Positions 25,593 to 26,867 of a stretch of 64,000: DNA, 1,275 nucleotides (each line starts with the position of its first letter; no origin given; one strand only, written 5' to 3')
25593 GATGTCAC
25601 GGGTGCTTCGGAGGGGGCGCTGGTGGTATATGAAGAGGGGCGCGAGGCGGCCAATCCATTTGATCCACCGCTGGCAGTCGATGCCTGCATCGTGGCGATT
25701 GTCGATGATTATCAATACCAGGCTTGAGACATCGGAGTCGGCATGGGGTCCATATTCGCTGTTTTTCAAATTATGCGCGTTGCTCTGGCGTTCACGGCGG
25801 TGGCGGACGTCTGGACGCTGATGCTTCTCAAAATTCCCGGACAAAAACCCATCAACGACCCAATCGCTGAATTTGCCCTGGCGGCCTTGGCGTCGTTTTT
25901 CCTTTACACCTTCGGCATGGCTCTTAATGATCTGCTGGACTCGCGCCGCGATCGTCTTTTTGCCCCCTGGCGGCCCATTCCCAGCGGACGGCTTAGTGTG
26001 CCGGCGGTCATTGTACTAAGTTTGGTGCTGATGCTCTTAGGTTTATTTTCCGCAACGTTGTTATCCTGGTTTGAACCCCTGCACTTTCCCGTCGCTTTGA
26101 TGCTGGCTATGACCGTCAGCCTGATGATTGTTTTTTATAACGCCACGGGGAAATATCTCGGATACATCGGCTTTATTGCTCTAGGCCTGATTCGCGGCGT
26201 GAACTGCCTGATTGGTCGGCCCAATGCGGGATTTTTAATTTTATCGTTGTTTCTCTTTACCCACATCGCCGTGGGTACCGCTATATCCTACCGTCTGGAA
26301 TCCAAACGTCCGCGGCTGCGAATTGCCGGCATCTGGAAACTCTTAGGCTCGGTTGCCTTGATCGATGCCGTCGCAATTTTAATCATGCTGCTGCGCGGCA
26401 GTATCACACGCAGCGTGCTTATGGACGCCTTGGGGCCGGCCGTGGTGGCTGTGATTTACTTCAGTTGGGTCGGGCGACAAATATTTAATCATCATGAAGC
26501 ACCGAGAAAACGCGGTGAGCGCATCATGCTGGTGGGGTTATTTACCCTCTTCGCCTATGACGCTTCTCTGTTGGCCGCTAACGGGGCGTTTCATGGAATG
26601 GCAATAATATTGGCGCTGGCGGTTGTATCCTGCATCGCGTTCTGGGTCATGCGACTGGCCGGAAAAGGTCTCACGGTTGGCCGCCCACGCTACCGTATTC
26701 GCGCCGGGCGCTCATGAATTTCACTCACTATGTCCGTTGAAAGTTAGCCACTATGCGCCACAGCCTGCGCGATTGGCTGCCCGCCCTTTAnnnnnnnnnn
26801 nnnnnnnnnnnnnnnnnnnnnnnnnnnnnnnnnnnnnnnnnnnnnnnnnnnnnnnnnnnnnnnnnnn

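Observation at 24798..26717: Three tandem BMC vertex (EutN/CcmL) paralogs operonically fused to a UbiA prenyltransferase, with no shell hexamers nearby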

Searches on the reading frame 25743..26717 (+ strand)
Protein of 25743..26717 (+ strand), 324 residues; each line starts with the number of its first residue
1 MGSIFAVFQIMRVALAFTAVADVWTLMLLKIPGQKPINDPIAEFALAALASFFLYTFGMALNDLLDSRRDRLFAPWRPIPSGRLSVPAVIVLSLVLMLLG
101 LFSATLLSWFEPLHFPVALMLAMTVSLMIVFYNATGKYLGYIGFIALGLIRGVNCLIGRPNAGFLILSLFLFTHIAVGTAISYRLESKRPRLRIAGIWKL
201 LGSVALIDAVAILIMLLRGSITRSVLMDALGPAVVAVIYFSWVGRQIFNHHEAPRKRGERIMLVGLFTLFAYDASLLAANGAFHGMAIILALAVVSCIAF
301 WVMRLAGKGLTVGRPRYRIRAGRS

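Call 3: search_protein_families(library=pfam, proteins=[window:25743-26717:+], max_evalue=1)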
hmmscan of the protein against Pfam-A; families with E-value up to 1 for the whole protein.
window:25743-26717:+ (324 aa): 1 family
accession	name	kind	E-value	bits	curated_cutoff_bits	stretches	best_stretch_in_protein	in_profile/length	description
PF01040.23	UbiA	-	1.2e-11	44.8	34.2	1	35-258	17-240/250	UbiA prenyltransferase family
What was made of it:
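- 25743..26717 (+): UbiA-superfamily integral-membrane prenyltransferase-like protein (324 aa), 15 nt downstream of gene 3. It is probably co-transcribed here, but it is a neighbour of the cassette in one subclade only. PF01040 scores 44.8 bits (call 3).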

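Call 4: search_protein_families(library=ncbifam, proteins=[window:25743-26717:+], max_evalue=1)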
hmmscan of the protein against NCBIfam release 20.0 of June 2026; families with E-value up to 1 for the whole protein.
window:25743-26717:+ (324 aa): 17 families
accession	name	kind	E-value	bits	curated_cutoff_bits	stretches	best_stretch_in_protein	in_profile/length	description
NF035940.1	prenyl_rel_EboC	equivalog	2.1e-25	89.7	250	1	7-298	2-284/292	UbiA-like protein EboC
NF045897.1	SCO3242_trans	equivalog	4e-18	66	260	1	42-295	31-276/287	SCO3242 family prenyltransferase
NF009523.0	PRK12884.1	equivalog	8.9e-16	57.9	269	1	6-176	6-164/279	prenyltransferase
NF009521.0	PRK12882.1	equivalog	9e-12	44.8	296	1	5-176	6-170/280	geranylgeranylglycerol-phosphate geranylgeranyltransferase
TIGR02056.1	ChlG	equivalog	3.2e-11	43.4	436.45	1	52-148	64-163/306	chlorophyll synthase ChlG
NF005742.0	PRK07566.1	equivalog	2e-08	33.7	313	1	53-135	77-152/315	chlorophyll synthase ChlG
NF009522.0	PRK12883.1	equivalog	4.4e-07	29.7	353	1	46-159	41-147/279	geranylgeranylglycerol-phosphate geranylgeranyltransferase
NF009058.0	PRK12392.1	subfamily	4.2e-06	26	494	1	56-130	66-140/333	bacteriochlorophyll c synthase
TIGR01476.1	chlor_syn_BchG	subfamily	9e-06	25.3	212.3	1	51-149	47-142/283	(bacterio)chlorophyll synthase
TIGR01475.1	ubiA_other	subfamily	4.9e-05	22.9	180.8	1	43-158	37-146/282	UbiA-like polyprenyltransferase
NF006088.0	PRK08238.1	equivalog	8.4e-05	21.4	351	1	59-126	244-311/482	UbiA family prenyltransferase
NF008978.0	PRK12324.1-4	equivalog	0.00025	20.1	207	1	60-128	85-155/322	decaprenyl-phosphate phosphoribosyltransferase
NF009525.0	PRK12887.1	equivalog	0.00038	19.9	226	1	17-111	27-123/310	homogentisate phytyltransferase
NF009517.0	PRK12876.1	equivalog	0.0007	19.1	419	1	14-158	19-157/300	prenyltransferase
TIGR03025.1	EPS_sugtrans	subfamily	0.00072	18.9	295.55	1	156-266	23-133/445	exopolysaccharide biosynthesis polyprenyl glycosylphosphotransferase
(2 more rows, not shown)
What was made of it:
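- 25743..26717 (+): The best NCBIfam match is EboC at 89.7 bits, far below its cut-off of 250 (call 4).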

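Call 5: find_encoding_contigs(protein=window:25743-26717:+, flank=10000, max_places=6)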
Protein window:25743-26717:+ (324 aa): 7 contigs read that carry it; 3 places shown.
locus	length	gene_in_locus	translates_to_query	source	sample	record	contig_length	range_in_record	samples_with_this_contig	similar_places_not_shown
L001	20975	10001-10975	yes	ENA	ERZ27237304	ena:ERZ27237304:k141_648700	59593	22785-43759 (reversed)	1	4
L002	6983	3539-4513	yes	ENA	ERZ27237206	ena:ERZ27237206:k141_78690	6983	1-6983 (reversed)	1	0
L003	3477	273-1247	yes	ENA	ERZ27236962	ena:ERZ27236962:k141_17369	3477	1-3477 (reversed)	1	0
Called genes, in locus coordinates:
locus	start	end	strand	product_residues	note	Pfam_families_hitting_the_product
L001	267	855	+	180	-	-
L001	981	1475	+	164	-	PF00210:Ferritin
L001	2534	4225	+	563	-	PF00654:Voltage_CLC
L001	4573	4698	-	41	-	-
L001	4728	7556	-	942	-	-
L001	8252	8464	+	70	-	PF11381:DUF3185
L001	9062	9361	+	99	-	PF03319:EutN_CcmL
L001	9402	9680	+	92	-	PF03319:EutN_CcmL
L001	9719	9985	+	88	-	PF03319:EutN_CcmL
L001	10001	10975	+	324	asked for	PF01040:UbiA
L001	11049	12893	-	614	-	PF13360:PQQ_2 (faint)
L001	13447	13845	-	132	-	-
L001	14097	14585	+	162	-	PF22381:Staph_reg_Sar_Rot (weak), PF01047:MarR, PF12802:MarR_2, PF13463:HTH_27, PF13601:HTH_34 (weak)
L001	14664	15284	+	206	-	PF00258:Flavodoxin_1, PF02525:Flavodoxin_2 (weak), PF03358:FMN_red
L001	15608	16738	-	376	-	PF25917:BSH_RND, PF25973:BSH_CzcB (weak), PF25881:HH_YBHG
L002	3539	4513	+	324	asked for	PF01040:UbiA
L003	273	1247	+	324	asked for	PF01040:UbiA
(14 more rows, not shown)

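Call 7: find_homologous_proteins(query=window:25743-26717:+, max_evalue=0.00001)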
Query window:25743-26717:+ (324 aa): 46 proteins with E <= 0.00001 among 8000 candidates.
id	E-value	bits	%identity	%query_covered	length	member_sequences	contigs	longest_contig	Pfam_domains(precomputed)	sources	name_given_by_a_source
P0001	3.2e-187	639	93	100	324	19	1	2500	PF01040.24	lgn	-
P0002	4.0e-185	633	92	100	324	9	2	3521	PF01040.24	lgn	-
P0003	9.7e-178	608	89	100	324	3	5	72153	PF01040.24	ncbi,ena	-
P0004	2.3e-175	600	88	100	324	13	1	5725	PF01040.24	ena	-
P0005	1.0e-174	598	88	100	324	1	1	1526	PF01040.24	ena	-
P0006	7.8e-172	589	86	100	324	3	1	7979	PF01040.24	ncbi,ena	-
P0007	1.6e-171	588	83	100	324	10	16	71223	PF01040.24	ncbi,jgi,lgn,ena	jgi:4-hydroxybenzoate polyprenyltransferase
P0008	3.4e-171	587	85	100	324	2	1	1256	PF01040.24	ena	-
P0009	2.1e-170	584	83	100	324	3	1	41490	PF01040.24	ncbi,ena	-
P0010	5.1e-166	570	81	100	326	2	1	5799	PF01040.24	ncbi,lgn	-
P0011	1.2e-155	536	78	99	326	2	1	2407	PF01040.24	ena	-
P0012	7.4e-152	523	75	99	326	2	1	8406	PF01040.24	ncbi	ncbi:MAG: UbiA family prenyltransferase [Phycisphaerae bacterium]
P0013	2.6e-148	512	73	99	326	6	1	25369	PF01040.24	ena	-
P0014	9.3e-89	316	49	100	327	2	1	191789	PF01040.24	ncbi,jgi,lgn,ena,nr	ncbi:MAG TPA: UbiA family prenyltransferase [Phycisphaerae bacterium]|nr:UbiA family prenyltransfera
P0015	7.7e-88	313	51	100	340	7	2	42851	PF01040.24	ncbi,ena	-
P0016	4.3e-87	311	51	95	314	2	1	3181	PF01040.24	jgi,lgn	-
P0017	5.5e-86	307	48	98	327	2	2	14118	PF01040.24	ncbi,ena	-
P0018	1.3e-85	306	49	99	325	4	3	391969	PF01040.24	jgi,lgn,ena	-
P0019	4.5e-83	297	48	98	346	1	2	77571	PF01040.24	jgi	jgi:UbiA prenyltransferase family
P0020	5.0e-82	294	48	99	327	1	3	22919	PF01040.24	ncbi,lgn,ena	-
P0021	2.8e-81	291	48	98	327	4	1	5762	PF01040.24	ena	-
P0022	6.4e-81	290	49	100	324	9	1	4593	PF01040.24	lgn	-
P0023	1.2e-80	289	48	98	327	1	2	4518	PF01040.24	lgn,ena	-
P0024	1.3e-79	286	47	98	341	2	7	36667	PF01040.24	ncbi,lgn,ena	-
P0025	5.4e-76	274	45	98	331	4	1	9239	PF01040.24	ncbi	-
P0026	3.1e-74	268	47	98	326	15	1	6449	PF01040.24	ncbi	-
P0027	3.4e-74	268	45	98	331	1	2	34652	PF01040.24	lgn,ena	-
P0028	1.5e-72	263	44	100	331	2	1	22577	PF01040.24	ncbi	-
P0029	2.3e-67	246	44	98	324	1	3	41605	PF01040.24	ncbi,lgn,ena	-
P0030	3.4e-67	245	44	98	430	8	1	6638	PF01040.24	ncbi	-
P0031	1.2e-66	243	43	98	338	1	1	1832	PF01040.24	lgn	-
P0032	7.8e-62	228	41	95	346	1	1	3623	PF01040.24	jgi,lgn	-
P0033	2.2e-61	226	38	99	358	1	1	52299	PF01040.24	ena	-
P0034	1.2e-60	224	43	99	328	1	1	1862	PF01040.24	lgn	-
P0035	2.9e-56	209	36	98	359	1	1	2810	PF01040.24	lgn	-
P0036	2.5e-55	206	38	99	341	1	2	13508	PF01040.24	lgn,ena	-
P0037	7.0e-55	205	38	99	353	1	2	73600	PF01040.24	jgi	jgi:4-hydroxybenzoate polyprenyltransferase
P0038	2.6e-54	203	38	97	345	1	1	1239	PF01040.24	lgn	-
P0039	5.4e-53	199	38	99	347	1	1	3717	PF01040.24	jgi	jgi:4-hydroxybenzoate polyprenyltransferase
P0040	1.1e-52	197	37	100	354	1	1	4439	PF01040.24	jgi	jgi:4-hydroxybenzoate polyprenyltransferase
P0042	4.3e-34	136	41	60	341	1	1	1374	PF01040.24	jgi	jgi:4-hydroxybenzoate polyprenyltransferase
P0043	7.9e-34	136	35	97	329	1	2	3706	PF01040.24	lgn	-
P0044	7.9e-30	122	34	89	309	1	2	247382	PF01040.24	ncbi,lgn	-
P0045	4.4e-15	74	37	46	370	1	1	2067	PF01040.24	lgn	-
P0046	1.7e-13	69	33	59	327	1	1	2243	PF01040.24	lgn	-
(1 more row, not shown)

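Call 8: find_encoding_contigs(protein=P0014, flank=10000, max_places=2)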
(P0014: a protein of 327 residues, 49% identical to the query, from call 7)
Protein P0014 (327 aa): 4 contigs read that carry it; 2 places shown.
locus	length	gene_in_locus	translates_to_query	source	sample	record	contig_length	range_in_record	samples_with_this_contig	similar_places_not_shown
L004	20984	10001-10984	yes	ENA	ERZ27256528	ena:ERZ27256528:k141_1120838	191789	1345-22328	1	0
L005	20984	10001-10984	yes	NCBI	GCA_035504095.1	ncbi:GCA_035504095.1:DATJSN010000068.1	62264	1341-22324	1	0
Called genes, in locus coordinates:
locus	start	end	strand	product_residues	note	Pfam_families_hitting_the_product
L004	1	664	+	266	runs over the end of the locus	-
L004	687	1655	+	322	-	PF00389:2-Hacid_dh, PF02826:2-Hacid_dh_C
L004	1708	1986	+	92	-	PF03693:ParD_antitoxin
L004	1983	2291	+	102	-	PF05016:ParE_toxin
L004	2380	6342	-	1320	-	PF07690:MFS_1, PF01553:Acyltransferase (weak), PF00550:PP-binding (weak), PF00501:AMP-binding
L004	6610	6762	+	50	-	-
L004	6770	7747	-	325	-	PF13606:Ank_3 (faint), PF12796:Ank_2, PF00023:Ank (weak), PF12796:Ank_2, PF13857:Ank_5 (weak), PF13637:Ank_4 (weak)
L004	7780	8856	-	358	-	PF00294:PfkB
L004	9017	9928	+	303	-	PF00348:polyprenyl_synt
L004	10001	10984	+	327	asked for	PF01040:UbiA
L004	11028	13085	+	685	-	PF18911:PKD_4, PF00801:PKD, PF13174:TPR_6 (weak)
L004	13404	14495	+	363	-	PF01926:MMR_HSR1, PF02421:FeoB_N, PF06071:YchF-GTPase_C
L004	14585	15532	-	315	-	-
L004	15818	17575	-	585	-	PF03460:NIR_SIR_ferr, PF01077:NIR_SIR, PF03460:NIR_SIR_ferr, PF01077:NIR_SIR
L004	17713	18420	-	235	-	PF00730:HhH-GPD, PF00633:HHH (faint)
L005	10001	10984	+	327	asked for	PF01040:UbiA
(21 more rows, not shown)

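Call 9: find_encoding_contigs(protein=P0018, flank=10000, max_places=2)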
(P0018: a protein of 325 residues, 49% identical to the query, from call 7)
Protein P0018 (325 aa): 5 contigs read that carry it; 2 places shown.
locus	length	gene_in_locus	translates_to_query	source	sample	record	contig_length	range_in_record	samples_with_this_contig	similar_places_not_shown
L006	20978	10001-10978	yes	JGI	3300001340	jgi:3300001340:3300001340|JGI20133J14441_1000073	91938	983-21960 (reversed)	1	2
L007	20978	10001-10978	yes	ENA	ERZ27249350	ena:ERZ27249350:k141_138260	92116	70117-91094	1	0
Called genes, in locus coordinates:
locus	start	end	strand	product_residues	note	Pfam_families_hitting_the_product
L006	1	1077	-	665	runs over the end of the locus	PF00672:HAMP, PF00512:HisKA, PF02518:HATPase_c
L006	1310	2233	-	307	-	PF16881:LIAS_N, PF04055:Radical_SAM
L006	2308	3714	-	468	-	PF00330:Aconitase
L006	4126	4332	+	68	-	-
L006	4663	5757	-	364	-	-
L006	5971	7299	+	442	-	PF04055:Radical_SAM, PF13186:SPASM, PF02810:SEC-C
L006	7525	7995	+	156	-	PF00572:Ribosomal_L13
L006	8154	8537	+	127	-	PF00380:Ribosomal_S9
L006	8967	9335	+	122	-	PF13451:zf_Tbcl, PF23477:zf_Tbcl_2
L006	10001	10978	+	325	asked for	PF01040:UbiA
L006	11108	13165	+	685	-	PF18911:PKD_4 (weak)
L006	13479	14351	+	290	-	PF01510:Amidase_2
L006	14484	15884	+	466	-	PF00890:FAD_binding_2, PF01134:GIDA (weak), PF03486:HI0933_like (faint), PF07992:Pyr_redox_2, PF12831:FAD_oxidored (weak), PF13738:Pyr_redox_3 (weak), PF00070:Pyr_redox, PF02852:Pyr_redox_dim, +1 more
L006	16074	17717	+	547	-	PF10502:Peptidase_S26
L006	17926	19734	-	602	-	PF27525:LAM55_pectate-like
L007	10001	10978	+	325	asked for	PF01040:UbiA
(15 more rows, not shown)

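Call 10: find_encoding_contigs(protein=P0037, flank=10000, max_places=2)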
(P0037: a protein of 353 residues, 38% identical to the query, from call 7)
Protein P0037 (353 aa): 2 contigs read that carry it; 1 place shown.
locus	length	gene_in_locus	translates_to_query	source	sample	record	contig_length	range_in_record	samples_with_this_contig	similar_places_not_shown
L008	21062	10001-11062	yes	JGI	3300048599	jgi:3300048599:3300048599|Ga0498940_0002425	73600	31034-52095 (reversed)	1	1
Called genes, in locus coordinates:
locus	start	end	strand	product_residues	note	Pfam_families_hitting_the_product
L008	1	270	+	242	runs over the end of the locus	-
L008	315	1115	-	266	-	-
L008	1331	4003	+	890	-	PF00069:Pkinase, PF03109:ABC1 (faint), PF07714:PK_Tyr_Ser-Thr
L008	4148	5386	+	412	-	PF00579:tRNA-synt_1b, PF22421:SYY_C-terminal (weak), PF01479:S4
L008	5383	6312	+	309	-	PF00763:THF_DHG_CYH, PF02882:THF_DHG_CYH_C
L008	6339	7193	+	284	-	PF00005:ABC_tran, PF13304:AAA_21 (faint)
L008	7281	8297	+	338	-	PF01351:RNase_HII (faint)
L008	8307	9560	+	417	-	PF07690:MFS_1, PF00083:Sugar_tr (faint), PF07690:MFS_1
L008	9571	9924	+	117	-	-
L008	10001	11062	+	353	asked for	PF01040:UbiA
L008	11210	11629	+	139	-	PF07963:N_methyl (weak)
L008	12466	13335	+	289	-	PF00082:Peptidase_S8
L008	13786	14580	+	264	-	PF18047:PatG_D, PF18065:PatG_C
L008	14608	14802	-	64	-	-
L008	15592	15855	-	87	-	-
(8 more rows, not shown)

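Call 11: find_encoding_contigs(protein=P0044, flank=10000, max_places=2)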
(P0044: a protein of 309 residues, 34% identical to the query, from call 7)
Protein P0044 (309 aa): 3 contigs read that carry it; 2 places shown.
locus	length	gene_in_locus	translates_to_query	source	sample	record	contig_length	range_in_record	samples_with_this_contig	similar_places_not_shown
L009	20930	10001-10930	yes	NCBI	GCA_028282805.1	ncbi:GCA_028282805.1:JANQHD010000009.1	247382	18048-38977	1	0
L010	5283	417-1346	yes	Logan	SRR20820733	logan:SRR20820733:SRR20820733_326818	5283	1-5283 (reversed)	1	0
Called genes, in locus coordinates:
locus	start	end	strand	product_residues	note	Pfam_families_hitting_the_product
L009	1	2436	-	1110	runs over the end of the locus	PF17757:UvrB_inter, PF02559:CarD_TRCF_RID, PF00270:DEAD, PF04851:ResIII, PF00271:Helicase_C, PF03461:TRCF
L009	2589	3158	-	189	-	PF00583:Acetyltransf_1, PF13673:Acetyltransf_10, PF13508:Acetyltransf_7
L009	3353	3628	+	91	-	-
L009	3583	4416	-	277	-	PF01180:DHO_dh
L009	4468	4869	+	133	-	PF06262:Zincin_1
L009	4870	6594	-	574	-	PF03460:NIR_SIR_ferr, PF01077:NIR_SIR, PF03460:NIR_SIR_ferr (weak), PF01077:NIR_SIR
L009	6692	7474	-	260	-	PF01507:PAPS_reduct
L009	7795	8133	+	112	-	PF12840:HTH_20 (weak), PF01022:HTH_5 (weak)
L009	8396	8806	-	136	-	-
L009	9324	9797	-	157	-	PF00359:PTS_EIIA_2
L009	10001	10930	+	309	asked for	PF01040:UbiA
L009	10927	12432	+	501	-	PF00884:Sulfatase, PF01663:Phosphodiest (weak), PF01676:Metalloenzyme (faint), PF02995:DUF229 (weak), PF16347:SGSH_C (faint)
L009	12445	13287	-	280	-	PF02405:MlaE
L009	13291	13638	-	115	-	PF01740:STAS, PF13466:STAS_2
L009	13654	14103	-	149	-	PF13581:HATPase_c_2, PF02518:HATPase_c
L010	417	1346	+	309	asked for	PF01040:UbiA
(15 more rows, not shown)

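Call 55: search_solved_structures(query=window:25743-26717:+, max_evalue=1, show_alignments=1)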
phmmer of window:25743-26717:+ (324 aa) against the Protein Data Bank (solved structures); distinct sequences matched with E-value up to 1: 4.
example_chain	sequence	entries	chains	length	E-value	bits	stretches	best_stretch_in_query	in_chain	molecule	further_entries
9sas_C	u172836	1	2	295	6.8e-09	38.8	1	52-180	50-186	Chlorophyll a synthase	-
9sau_C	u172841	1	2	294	7.1e-09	38.7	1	52-180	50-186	Chlorophyll a synthase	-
6m31_A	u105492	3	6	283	7e-07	32.2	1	44-163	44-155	Digeranylgeranylglyceryl phosphate synthase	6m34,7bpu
2w3x_A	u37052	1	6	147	0.54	12.8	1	234-321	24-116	CALE7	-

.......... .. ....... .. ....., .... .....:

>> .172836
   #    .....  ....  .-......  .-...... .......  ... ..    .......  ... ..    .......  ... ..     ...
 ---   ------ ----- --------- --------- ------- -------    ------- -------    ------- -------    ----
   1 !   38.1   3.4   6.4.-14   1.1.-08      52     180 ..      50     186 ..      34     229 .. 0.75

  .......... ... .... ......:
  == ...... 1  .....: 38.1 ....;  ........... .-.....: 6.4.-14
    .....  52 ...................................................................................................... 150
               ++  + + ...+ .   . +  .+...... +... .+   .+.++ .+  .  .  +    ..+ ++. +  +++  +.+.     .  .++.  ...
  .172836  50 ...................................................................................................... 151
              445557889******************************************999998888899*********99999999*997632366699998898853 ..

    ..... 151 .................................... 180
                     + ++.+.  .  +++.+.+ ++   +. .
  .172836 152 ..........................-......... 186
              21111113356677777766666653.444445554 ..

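Call 61: find_encoding_contigs(protein=P0015, flank=4000, max_places=8)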
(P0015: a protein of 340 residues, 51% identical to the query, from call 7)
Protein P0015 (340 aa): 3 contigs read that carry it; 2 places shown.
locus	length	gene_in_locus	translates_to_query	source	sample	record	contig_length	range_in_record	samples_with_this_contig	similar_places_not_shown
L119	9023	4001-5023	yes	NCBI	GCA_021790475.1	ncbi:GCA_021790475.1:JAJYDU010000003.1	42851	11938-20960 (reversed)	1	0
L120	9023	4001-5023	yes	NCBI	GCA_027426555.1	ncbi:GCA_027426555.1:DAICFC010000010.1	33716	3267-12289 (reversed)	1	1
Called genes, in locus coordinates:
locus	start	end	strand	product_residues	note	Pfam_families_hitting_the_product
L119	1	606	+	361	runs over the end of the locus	PF01116:F_bP_aldolase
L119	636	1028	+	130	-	PF02021:UPF0102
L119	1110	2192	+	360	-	PF01916:DS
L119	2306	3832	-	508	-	PF08239:SH3_3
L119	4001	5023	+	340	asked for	PF01040:UbiA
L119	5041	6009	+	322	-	PF00583:Acetyltransf_1, PF13673:Acetyltransf_10 (faint), PF13508:Acetyltransf_7 (weak), PF08445:FR47 (weak)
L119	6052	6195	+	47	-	-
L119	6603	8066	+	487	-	PF11638:DnaA_N (weak), PF00308:Bac_DnaA, PF00004:AAA, PF08299:Bac_DnaA_C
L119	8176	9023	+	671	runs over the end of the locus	-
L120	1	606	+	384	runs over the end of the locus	-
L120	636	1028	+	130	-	PF02021:UPF0102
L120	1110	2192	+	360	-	PF01916:DS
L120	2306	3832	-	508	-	PF08239:SH3_3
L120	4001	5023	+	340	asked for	PF01040:UbiA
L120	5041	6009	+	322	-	PF00583:Acetyltransf_1, PF13673:Acetyltransf_10 (faint), PF13508:Acetyltransf_7 (weak), PF08445:FR47 (weak)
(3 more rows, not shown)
